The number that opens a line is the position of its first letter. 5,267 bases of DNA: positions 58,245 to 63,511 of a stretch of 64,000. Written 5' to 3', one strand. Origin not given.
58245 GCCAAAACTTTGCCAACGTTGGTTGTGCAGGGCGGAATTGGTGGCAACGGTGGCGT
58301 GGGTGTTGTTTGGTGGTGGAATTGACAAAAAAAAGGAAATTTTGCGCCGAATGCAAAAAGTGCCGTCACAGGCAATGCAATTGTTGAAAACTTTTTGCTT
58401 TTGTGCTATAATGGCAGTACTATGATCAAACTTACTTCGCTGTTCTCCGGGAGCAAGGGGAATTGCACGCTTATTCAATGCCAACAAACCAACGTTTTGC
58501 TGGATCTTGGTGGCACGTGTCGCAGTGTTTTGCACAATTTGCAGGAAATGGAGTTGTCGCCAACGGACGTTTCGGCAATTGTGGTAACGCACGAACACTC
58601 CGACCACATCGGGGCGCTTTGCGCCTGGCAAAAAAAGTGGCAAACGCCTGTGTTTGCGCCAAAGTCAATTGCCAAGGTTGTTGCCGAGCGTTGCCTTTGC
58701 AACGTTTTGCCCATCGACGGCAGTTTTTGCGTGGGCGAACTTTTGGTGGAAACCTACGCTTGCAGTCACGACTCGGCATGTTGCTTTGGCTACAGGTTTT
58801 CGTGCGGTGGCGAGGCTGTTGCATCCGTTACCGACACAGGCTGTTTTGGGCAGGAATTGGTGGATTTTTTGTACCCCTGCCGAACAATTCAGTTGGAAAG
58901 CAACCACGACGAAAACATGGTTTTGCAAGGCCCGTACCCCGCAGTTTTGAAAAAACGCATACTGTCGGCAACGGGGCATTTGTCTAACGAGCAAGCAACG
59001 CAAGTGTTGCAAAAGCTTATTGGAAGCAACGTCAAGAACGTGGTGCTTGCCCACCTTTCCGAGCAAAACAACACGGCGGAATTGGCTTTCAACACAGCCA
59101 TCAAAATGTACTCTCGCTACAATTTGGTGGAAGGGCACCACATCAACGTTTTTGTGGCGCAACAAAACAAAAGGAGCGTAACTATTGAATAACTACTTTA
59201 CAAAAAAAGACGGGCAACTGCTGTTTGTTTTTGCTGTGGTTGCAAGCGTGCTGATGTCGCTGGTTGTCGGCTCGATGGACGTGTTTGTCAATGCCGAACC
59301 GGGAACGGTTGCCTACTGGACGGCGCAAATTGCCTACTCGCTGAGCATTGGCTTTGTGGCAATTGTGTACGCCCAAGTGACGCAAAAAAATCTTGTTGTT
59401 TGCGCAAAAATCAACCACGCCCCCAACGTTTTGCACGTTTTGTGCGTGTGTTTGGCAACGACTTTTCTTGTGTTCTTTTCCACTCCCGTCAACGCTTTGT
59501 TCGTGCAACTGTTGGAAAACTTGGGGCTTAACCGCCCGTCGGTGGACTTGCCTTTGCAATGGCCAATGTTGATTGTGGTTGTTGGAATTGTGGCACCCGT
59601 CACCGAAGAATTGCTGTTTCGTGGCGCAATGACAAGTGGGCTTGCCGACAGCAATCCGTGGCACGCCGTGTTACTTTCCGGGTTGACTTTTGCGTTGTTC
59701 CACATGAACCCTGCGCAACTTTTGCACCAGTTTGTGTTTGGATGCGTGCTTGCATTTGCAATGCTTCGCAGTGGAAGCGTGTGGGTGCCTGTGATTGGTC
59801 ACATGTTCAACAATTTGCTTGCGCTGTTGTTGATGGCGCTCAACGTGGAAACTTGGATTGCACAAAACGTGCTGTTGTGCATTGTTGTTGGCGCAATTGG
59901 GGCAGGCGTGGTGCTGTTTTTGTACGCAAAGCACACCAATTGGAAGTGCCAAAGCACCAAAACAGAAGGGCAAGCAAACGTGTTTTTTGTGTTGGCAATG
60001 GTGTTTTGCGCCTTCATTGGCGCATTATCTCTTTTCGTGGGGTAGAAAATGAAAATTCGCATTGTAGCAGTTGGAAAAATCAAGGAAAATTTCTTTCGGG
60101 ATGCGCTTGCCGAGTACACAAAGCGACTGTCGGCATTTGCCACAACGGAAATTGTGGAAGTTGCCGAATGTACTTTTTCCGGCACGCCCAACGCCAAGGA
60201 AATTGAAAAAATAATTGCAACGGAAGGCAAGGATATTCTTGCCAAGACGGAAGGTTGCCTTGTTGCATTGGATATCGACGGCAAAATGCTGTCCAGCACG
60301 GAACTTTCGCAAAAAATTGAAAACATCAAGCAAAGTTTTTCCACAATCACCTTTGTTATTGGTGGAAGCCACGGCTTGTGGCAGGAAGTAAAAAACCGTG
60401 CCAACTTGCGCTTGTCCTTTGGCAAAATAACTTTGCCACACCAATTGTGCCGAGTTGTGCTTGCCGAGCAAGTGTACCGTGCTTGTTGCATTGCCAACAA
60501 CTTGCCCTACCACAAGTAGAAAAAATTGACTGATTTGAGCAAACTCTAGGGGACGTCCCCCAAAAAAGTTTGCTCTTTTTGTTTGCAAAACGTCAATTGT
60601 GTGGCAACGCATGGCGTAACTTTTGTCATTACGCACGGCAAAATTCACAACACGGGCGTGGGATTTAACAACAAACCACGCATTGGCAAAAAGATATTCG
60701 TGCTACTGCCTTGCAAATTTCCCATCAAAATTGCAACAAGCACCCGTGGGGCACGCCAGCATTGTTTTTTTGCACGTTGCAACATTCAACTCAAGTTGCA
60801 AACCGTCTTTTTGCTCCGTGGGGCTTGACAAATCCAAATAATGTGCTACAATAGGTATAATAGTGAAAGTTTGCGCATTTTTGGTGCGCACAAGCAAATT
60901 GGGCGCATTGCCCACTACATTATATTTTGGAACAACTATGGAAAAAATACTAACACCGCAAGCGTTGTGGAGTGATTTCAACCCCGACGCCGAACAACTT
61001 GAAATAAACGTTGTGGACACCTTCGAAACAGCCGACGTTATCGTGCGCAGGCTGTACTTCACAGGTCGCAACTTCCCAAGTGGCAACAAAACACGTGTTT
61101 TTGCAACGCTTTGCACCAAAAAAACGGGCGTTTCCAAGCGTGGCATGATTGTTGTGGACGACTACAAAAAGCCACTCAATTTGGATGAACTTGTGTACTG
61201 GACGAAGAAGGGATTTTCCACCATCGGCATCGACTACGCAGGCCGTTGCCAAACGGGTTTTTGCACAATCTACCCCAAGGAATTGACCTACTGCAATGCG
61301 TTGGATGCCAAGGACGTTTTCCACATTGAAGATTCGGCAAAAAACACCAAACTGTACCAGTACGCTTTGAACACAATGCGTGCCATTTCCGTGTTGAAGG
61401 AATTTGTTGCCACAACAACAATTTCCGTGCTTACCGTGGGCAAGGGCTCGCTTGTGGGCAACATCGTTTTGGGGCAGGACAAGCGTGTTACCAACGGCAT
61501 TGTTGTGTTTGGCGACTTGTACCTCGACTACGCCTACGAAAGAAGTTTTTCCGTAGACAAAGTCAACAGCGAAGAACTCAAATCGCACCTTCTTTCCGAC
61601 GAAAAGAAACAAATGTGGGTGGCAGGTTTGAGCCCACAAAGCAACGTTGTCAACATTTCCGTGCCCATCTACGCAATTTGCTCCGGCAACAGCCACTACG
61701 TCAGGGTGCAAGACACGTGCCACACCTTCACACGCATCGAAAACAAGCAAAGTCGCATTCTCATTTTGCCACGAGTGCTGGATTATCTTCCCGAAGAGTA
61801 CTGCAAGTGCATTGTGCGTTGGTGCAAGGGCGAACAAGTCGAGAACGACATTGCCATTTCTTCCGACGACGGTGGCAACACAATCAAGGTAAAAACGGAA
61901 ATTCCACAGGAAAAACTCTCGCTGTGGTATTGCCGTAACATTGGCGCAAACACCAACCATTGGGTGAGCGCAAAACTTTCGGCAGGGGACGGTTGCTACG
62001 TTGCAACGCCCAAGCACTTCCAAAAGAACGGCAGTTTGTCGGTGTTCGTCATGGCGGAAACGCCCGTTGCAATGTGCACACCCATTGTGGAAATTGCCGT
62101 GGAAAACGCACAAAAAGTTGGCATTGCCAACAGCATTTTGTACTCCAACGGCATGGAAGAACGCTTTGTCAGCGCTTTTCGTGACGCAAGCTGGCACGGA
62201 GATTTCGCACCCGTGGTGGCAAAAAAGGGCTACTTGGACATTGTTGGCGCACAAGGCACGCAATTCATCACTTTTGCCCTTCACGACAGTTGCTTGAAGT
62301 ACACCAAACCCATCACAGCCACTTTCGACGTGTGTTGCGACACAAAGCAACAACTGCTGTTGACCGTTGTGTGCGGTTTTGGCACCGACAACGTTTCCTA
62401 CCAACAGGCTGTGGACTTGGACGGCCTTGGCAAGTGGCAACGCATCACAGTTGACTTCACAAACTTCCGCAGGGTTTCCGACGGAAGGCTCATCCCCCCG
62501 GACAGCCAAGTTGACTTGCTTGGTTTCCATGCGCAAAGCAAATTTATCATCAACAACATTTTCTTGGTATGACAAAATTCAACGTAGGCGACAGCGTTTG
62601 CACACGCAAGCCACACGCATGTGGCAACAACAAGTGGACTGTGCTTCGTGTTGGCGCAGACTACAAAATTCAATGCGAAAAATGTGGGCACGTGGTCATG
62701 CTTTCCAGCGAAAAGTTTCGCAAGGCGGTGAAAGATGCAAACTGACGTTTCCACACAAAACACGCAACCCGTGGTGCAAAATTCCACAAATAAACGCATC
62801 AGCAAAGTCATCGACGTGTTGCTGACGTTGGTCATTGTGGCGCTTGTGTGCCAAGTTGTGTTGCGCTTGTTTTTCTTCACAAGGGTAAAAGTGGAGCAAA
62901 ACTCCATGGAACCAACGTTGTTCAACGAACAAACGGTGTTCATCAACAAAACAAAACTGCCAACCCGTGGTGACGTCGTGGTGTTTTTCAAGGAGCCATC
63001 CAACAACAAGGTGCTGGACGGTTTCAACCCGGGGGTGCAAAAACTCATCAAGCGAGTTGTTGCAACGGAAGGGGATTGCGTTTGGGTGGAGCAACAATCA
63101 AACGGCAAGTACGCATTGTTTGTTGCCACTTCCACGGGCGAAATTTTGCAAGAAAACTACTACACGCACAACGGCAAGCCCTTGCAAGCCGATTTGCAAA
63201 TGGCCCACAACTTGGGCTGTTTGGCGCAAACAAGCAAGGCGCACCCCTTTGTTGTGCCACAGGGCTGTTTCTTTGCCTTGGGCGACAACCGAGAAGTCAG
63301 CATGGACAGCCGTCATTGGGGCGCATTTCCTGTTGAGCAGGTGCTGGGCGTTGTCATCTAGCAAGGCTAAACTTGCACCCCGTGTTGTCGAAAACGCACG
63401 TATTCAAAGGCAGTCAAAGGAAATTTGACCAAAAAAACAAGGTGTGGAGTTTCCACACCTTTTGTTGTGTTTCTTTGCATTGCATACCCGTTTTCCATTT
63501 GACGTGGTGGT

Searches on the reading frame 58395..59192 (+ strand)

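Call 9: search_protein_families(library=pfam, proteins=[window:58395-59192:+], max_evalue=0.01)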
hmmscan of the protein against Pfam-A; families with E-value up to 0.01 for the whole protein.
window:58395-59192:+ (265 aa): 6 families
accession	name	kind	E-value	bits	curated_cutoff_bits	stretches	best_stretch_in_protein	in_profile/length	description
PF12706.13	Lactamase_B_2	-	1e-15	58.3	27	1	33-220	2-199/200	Beta-lactamase superfamily domain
PF00753.33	Lactamase_B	-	1.2e-12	48.7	22.7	1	21-94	5-79/196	Metallo-beta-lactamase superfamily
PF23023.1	Anti-Pycsar_Apyc1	-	8.2e-05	22.6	50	1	21-76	19-71/250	Anti-Pycsar protein Apyc1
PF16661.11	Lactamase_B_6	-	0.00075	19.4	27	1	26-94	1-77/193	Metallo-beta-lactamase superfamily domain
PF19583.5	ODP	-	0.0014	18.9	27.2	1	23-93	4-76/194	ODP family beta lactamase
PF19799.5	DUF6282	-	0.0075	16.4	26.8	0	186-226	138-178/196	Family of unknown function (DUF6282)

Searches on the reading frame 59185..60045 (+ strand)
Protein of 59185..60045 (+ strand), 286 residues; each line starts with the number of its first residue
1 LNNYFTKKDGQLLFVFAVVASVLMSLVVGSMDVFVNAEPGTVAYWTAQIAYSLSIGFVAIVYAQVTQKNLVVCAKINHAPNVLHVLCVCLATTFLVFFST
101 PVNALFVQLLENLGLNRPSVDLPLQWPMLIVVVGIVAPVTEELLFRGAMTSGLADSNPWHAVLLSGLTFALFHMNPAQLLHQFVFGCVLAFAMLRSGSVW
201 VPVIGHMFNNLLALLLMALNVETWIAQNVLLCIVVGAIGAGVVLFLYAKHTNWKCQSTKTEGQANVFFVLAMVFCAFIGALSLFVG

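Call 9: search_protein_families(library=pfam, proteins=[window:59185-60045:+], max_evalue=0.01)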
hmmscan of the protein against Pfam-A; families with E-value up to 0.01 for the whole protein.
window:59185-60045:+ (286 aa): 1 family
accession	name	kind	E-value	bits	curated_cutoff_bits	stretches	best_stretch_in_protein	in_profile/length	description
PF02517.21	Rce1-like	-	1.3e-21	77.2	22.4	1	125-212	3-93/93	Type II CAAX prenyl endopeptidase Rce1-like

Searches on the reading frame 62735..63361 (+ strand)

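Call 9: search_protein_families(library=pfam, proteins=[window:62735-63361:+], max_evalue=0.01)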
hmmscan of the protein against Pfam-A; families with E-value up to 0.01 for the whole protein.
window:62735-63361:+ (208 aa): 2 families
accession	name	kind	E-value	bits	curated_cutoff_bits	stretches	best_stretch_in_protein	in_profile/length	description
PF10502.14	Peptidase_S26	-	8.9e-33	114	22.9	1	31-207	6-163/168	Signal peptidase, peptidase S26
PF00717.28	Peptidase_S24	-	0.00012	22.2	23.3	1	51-84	38-71/116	Peptidase S24-like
